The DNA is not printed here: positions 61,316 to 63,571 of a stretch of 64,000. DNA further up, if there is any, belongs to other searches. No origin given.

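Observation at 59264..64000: hydA, sensor-kinase, REC, REC-kinase and rex form one minus-strand unit: a possible H2- and NADH-sensing phosphorelay with no DNA-binding response regulator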

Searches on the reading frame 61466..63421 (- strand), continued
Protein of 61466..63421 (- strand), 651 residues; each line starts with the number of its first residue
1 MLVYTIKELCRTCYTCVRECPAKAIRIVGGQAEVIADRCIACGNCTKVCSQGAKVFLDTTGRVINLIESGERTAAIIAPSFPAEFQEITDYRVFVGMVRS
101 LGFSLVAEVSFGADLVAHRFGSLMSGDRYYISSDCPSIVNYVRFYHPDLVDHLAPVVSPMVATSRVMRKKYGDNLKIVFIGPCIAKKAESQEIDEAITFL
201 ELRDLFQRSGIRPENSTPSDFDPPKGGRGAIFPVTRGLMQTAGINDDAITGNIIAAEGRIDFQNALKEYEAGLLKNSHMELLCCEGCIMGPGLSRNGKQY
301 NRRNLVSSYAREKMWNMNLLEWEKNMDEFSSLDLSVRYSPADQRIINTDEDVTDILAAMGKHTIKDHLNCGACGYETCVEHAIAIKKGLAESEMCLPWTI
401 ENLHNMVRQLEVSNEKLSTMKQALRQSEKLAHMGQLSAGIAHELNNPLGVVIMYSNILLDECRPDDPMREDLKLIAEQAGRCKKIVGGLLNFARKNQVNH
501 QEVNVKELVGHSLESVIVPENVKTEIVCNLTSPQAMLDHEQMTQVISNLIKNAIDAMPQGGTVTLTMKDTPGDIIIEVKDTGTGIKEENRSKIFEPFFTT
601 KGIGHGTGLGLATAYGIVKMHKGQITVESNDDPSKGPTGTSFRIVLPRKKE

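Call 14: find_encoding_contigs(protein=P0001, flank=10000, max_places=3)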
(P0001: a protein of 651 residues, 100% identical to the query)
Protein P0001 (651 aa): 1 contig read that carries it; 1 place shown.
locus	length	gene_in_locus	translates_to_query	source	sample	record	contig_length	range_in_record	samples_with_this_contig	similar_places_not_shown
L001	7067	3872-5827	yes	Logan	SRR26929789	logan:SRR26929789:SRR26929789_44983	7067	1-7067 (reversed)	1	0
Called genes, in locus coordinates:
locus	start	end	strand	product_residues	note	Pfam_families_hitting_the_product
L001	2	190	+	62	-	?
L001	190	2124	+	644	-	PF01512:Complex1_51K, PF10589:NADH_4Fe-4S, PF12797:Fer4_2 (faint), PF12837:Fer4_6 (faint), PF00037:Fer4 (weak), PF13187:Fer4_9 (weak), PF13237:Fer4_10 (weak), PF14697:Fer4_21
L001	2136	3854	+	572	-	PF00111:Fer2, PF13510:Fer2_4, PF10588:NADH-G_4Fe-4S_3, PF13183:Fer4_8 (weak), PF22117:Fer4_Nqo3, PF12838:Fer4_7, PF00037:Fer4, PF02906:Fe_hyd_lg_C, +5 more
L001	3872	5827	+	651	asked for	PF00037:Fer4 (faint), PF13187:Fer4_9 (weak), PF13237:Fer4_10, PF02906:Fe_hyd_lg_C, PF04060:FeS (weak), PF00512:HisKA, PF02518:HATPase_c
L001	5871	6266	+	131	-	PF00072:Response_reg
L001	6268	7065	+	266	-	?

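Call 15: find_encoding_contigs(protein=P0060, flank=10000, max_places=3)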
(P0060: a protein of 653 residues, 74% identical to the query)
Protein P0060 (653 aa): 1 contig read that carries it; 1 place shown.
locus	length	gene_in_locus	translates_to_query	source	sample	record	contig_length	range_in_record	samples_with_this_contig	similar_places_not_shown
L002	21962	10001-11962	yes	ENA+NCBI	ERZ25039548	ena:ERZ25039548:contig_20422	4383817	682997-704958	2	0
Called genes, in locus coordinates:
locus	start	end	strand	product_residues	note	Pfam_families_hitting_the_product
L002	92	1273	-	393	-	PF00149:Metallophos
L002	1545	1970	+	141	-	PF00293:NUDIX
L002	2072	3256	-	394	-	PF07228:SpoIIE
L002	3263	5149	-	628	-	PF00037:Fer4 (faint), PF12797:Fer4_2 (faint), PF12837:Fer4_6 (faint), PF12838:Fer4_7 (weak), PF13237:Fer4_10, PF14697:Fer4_21, PF02906:Fe_hyd_lg_C, PF04060:FeS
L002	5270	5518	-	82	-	PF01257:2Fe-2S_thioredx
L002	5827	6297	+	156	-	PF01257:2Fe-2S_thioredx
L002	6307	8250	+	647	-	PF01512:Complex1_51K, PF10589:NADH_4Fe-4S, PF00037:Fer4 (weak), PF12838:Fer4_7 (weak), PF13187:Fer4_9, PF13237:Fer4_10, PF14697:Fer4_21, PF00037:Fer4 (weak), +2 more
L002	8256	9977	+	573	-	PF00111:Fer2, PF13510:Fer2_4, PF10588:NADH-G_4Fe-4S_3, PF13237:Fer4_10, PF22117:Fer4_Nqo3, PF12838:Fer4_7, PF00037:Fer4, PF02906:Fe_hyd_lg_C, +7 more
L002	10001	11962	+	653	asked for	PF00037:Fer4 (faint), PF12838:Fer4_7 (weak), PF13187:Fer4_9 (weak), PF13237:Fer4_10, PF02906:Fe_hyd_lg_C, PF04060:FeS (weak), PF00512:HisKA, PF02518:HATPase_c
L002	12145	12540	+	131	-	PF00072:Response_reg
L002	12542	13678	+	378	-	PF00072:Response_reg, PF00512:HisKA, PF02518:HATPase_c, PF14501:HATPase_c_5 (weak)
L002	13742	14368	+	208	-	PF06971:Put_DNA-bind_N, PF01408:GFO_IDH_MocA, PF02629:CoA_binding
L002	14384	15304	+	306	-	PF06574:FAD_syn, PF01467:CTP_transf_like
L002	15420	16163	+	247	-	-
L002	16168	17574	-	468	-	PF04055:Radical_SAM, PF06968:BATS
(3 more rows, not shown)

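Call 19: find_encoding_contigs(protein=P0002, flank=10000, max_places=4)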
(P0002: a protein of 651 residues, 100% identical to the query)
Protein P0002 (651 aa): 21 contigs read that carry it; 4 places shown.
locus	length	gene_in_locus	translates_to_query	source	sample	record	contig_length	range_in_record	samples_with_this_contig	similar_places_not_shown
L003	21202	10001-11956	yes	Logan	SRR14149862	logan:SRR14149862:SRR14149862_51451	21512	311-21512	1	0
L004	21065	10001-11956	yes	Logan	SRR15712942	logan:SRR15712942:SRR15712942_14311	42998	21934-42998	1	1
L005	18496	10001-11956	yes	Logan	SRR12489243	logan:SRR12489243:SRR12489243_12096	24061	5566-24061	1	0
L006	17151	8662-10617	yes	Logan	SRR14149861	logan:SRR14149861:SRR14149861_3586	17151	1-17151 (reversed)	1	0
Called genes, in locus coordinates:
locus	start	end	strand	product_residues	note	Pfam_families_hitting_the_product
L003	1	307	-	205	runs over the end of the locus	?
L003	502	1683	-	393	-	PF00149:Metallophos, PF12850:Metallophos_2 (weak)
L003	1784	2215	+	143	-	PF00293:NUDIX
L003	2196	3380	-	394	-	PF07228:SpoIIE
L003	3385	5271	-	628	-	PF00037:Fer4 (faint), PF12797:Fer4_2 (faint), PF12837:Fer4_6 (faint), PF12838:Fer4_7, PF13237:Fer4_10, PF14697:Fer4_21, PF02906:Fe_hyd_lg_C, PF04060:FeS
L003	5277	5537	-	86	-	PF01257:2Fe-2S_thioredx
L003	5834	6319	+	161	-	PF01257:2Fe-2S_thioredx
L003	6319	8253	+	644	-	PF01512:Complex1_51K, PF10589:NADH_4Fe-4S, PF12797:Fer4_2 (faint), PF12837:Fer4_6 (faint), PF00037:Fer4 (weak), PF13187:Fer4_9 (weak), PF13237:Fer4_10 (weak), PF14697:Fer4_21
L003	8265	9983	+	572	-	PF00111:Fer2, PF13510:Fer2_4, PF10588:NADH-G_4Fe-4S_3, PF13183:Fer4_8 (weak), PF22117:Fer4_Nqo3, PF12838:Fer4_7, PF00037:Fer4, PF02906:Fe_hyd_lg_C, +5 more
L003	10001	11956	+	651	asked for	PF00037:Fer4 (faint), PF13187:Fer4_9 (weak), PF13237:Fer4_10, PF02906:Fe_hyd_lg_C, PF04060:FeS (weak), PF00512:HisKA, PF02518:HATPase_c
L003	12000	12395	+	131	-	PF00072:Response_reg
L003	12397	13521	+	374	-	PF00072:Response_reg, PF00512:HisKA, PF13581:HATPase_c_2 (faint), PF02518:HATPase_c, PF14501:HATPase_c_5 (weak)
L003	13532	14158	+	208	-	PF06971:Put_DNA-bind_N, PF01408:GFO_IDH_MocA (weak), PF02629:CoA_binding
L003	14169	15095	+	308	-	PF06574:FAD_syn, PF01467:CTP_transf_like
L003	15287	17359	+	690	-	PF13380:CoA_binding_2, PF13607:Succ_CoA_lig, PF13549:ATP-grasp_5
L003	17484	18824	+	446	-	PF00155:Aminotran_1_2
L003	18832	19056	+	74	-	PF14697:Fer4_21 (faint), PF25160:LdpA_Fe-S-bd (faint), PF12837:Fer4_6 (weak), PF00037:Fer4 (weak), PF12838:Fer4_7, PF13187:Fer4_9 (weak), PF00037:Fer4 (weak), PF12837:Fer4_6 (weak), +5 more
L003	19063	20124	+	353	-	PF01855:POR_N, PF02780:Transketolase_C (weak), PF17147:PFOR_II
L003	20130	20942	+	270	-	PF02775:TPP_enzyme_C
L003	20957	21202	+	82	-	?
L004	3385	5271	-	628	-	PF00037:Fer4 (faint), PF12797:Fer4_2 (faint), PF12837:Fer4_6 (faint), PF12838:Fer4_7, PF13237:Fer4_10, PF14697:Fer4_21, PF02906:Fe_hyd_lg_C, PF04060:FeS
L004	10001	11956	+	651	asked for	PF00037:Fer4 (faint), PF13187:Fer4_9 (weak), PF13237:Fer4_10, PF02906:Fe_hyd_lg_C, PF04060:FeS (weak), PF00512:HisKA, PF02518:HATPase_c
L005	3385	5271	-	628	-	PF00037:Fer4 (faint), PF12797:Fer4_2 (faint), PF12837:Fer4_6 (faint), PF12838:Fer4_7, PF13237:Fer4_10, PF14697:Fer4_21, PF02906:Fe_hyd_lg_C, PF04060:FeS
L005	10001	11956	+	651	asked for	PF00037:Fer4 (faint), PF13187:Fer4_9 (weak), PF13237:Fer4_10, PF02906:Fe_hyd_lg_C, PF04060:FeS (weak), PF00512:HisKA, PF02518:HATPase_c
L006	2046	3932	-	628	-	PF00037:Fer4 (faint), PF12797:Fer4_2 (faint), PF12837:Fer4_6 (faint), PF12838:Fer4_7, PF13237:Fer4_10, PF14697:Fer4_21, PF02906:Fe_hyd_lg_C, PF04060:FeS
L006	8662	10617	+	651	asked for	PF00037:Fer4 (faint), PF13187:Fer4_9 (weak), PF13237:Fer4_10, PF02906:Fe_hyd_lg_C, PF04060:FeS (weak), PF00512:HisKA, PF02518:HATPase_c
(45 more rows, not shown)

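Call 20: search_solved_structures(query=window:61466-63421:-, max_evalue=0.00001, show_alignments=3)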
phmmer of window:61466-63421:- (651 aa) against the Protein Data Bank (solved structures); distinct sequences matched with E-value up to 0.00001: 88 (the best 60 are shown).
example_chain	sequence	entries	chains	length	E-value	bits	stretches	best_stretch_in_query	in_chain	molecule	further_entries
9jfj_A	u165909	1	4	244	2.2e-33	118.5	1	420-641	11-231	Sensor histidine kinase ZraS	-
5idj_A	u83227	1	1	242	4.8e-29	104.2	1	424-647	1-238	Histidine kinase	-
3d36_A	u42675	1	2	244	6.1e-28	100.5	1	426-637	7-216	Sporulation kinase B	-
4gcz_A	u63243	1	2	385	4.8e-24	87.7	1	404-648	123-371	Blue-light photoreceptor, Sensor protein fixL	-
8a7f_A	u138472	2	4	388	9.3e-24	86.7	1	412-648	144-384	Putative Sensory box protein,Sensor protein FixL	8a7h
8a3u_A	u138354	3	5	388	9.3e-24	86.7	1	412-648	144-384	Putative Sensory box protein,Sensor protein FixL | Putative Sensory box protein,Putative Sensory box protein,Sensor protein FixL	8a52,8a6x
3a0r_A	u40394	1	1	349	1.5e-22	82.7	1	421-631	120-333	Sensor protein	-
4i5s_A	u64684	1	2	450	1.8e-22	82.4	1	426-649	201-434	Putative histidine kinase CovS; VicK-like protein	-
8vc9_A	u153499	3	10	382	5.6e-21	77.6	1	394-630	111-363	Leptospira virulence regulator B (LvrB) | histidine kinase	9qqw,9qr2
4jas_A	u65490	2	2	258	1.3e-18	69.7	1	434-630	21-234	Histidine kinase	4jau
7p5h_A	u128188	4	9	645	2.3e-18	68.9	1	33-227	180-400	Fe-hydrogenase, subunit alpha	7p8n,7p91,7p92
6paj_A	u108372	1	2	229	2.4e-18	68.9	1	437-648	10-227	Sensor protein SrrB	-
5uht_A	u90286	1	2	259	5.9e-18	67.6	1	429-630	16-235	Sensor histidine kinase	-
3dge_A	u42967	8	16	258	6.2e-18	67.5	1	434-630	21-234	Sensor protein | Histidine kinase | Sensor histidine kinase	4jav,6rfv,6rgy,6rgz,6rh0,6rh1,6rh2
2c2a_A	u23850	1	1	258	6.2e-18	67.5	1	434-630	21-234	SENSOR HISTIDINE KINASE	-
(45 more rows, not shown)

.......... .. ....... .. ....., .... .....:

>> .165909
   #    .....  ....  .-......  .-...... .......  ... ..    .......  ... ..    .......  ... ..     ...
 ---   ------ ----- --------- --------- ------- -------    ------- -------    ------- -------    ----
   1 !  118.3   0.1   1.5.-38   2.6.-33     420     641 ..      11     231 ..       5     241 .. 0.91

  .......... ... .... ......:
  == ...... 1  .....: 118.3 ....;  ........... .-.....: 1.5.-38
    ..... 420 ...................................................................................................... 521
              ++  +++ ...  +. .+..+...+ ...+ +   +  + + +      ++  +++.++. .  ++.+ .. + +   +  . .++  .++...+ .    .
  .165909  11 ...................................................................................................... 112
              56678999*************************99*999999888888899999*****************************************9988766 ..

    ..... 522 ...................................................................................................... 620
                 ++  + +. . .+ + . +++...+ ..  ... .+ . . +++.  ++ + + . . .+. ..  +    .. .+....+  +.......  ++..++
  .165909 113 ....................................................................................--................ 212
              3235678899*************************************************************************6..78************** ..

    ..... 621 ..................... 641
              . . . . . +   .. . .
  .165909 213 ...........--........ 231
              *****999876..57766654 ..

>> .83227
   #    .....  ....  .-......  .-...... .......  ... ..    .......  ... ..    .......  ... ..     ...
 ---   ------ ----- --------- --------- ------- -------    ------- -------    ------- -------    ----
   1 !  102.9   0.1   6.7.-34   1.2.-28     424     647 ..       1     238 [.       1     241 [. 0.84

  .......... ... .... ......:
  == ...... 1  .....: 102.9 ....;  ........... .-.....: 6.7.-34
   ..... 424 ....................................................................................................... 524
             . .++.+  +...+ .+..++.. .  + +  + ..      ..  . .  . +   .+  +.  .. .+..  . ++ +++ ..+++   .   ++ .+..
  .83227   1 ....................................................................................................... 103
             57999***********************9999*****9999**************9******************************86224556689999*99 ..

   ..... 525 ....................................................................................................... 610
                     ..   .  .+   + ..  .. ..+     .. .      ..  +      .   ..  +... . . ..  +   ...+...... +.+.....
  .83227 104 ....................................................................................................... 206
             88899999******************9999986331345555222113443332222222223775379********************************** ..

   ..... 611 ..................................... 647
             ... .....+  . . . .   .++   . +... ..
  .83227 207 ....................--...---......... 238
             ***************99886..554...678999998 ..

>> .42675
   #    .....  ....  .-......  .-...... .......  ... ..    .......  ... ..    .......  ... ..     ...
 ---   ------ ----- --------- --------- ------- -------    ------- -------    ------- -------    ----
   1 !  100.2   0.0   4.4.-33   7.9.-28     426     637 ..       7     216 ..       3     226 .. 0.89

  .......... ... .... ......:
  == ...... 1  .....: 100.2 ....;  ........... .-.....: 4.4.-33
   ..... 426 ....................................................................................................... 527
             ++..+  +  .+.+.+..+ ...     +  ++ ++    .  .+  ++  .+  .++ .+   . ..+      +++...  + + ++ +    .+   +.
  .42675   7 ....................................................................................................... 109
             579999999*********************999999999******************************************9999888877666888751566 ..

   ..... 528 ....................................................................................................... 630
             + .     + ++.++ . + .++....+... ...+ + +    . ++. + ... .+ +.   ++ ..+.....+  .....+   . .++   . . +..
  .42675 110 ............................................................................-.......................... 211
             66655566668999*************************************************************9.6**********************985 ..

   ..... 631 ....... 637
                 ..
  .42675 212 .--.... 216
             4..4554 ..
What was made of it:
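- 61466..63421 (-): HydS-HK: a putative sensory [FeFe]-hydrogenase fused to a histidine kinase. Order of parts: 2x[4Fe-4S] ferredoxin domain, H-cluster domain, Cx2Cx4Cx16C Fe-S motif, then HisKA and HATPase_c about 47 residues after the last Cys, with no PAS domain between. The kinase core resembles ZraS 9JFJ, 2e-33 (call 20).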

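Call 30: find_related_loci(query=A1, collection=genome_contigs, flank=10000)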
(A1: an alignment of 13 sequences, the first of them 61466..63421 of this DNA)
Query A1 (651 aa) in genome_contigs; peptide patterns used: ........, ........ (x = any residue, [..] = any of these).
599 stretches matched a pattern (row limit reached: there are more); 593 encode a relative of the query (tblastn E <= 1e-3); the best 80 are kept; 80 distinct loci.
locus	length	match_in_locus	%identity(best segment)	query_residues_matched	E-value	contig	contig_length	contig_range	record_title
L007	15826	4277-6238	77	1-651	0e+0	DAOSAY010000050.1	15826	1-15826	MAG TPA_asm: Bacteroidales bacterium isolate AMR_MDS_1897 NODE_2547_length_15826_cov_6.480185, whole genome shotgun sequ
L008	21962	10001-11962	78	1-651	0e+0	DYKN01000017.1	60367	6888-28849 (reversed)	MAG TPA_asm: Rikenella microfusus isolate SulCav_AS07-7_39_23 SulCav_AS07_7_390_length_60367_cov_12_353561, whole genome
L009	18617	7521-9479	75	1-651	0e+0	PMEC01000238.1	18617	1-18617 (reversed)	MAG: Bacteroidales bacterium isolate fen_961 73.20120700_E2X.114_contig_154346, whole genome shotgun sequence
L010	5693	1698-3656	76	1-651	0e+0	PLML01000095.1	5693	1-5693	MAG: Bacteroidales bacterium isolate fen_980 73.20120800_E3D.18_contig_4776, whole genome shotgun sequence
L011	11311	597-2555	76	1-651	0e+0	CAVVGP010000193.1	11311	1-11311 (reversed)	MAG: uncultured Bacteroidales bacterium isolate MFD01188.bin.3.138 genome assembly, contig: contig_52724, whole genome s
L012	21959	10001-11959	74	1-651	0e+0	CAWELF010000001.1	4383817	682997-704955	MAG: uncultured Bacteroidales bacterium isolate MFD05705.bin.2.50 genome assembly, contig: contig_20422, whole genome sh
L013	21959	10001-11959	75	1-651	0e+0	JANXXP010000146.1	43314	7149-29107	MAG: Bacteroidetes bacterium isolate GL140_3_metabat_15_sub GL140_3_k141_781012, whole genome shotgun sequence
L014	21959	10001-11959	75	1-651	0e+0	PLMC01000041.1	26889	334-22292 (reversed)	MAG: Bacteroidales bacterium isolate fen_982 73.20120800_E3S.3_contig_1341, whole genome shotgun sequence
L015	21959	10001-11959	74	1-651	0e+0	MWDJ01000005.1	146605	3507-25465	MAG: Bacteroidetes bacterium ADurb.Bin145 BWX96_contig000005, whole genome shotgun sequence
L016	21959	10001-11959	74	1-651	0e+0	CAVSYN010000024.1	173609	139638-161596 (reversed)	MAG: uncultured Bacteroidales bacterium isolate MFD02809.bin.1.200 genome assembly, contig: contig_247230, whole genome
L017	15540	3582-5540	74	1-651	0e+0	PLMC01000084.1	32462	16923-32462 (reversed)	MAG: Bacteroidales bacterium isolate fen_982 73.20120800_E3S.3_contig_10631, whole genome shotgun sequence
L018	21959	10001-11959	74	1-651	0e+0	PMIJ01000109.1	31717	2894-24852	MAG: Bacteroidales bacterium isolate fen_957 73.20120600_E3D.48_contig_9160, whole genome shotgun sequence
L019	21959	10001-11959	74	1-651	0e+0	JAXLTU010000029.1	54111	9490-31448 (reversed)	MAG: Bacteroidales bacterium isolate STL-BAC12 C4.77.fa-29, whole genome shotgun sequence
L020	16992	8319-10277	73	1-651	0e+0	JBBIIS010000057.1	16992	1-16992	MAG: Bacteroidota bacterium isolate RSF170216_bin_144 NODE_3849_length_16992_cov_3.803979, whole genome shotgun sequence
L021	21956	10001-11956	74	1-650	0e+0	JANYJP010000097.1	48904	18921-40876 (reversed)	MAG: Bacteroidales bacterium isolate GL140_4_metabinner_12 GL140_4_k141_1772043, whole genome shotgun sequence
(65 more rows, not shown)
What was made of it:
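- All 80 related loci come from one order (Bacteroidales), so common descent contributes to the conservation (call 30).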
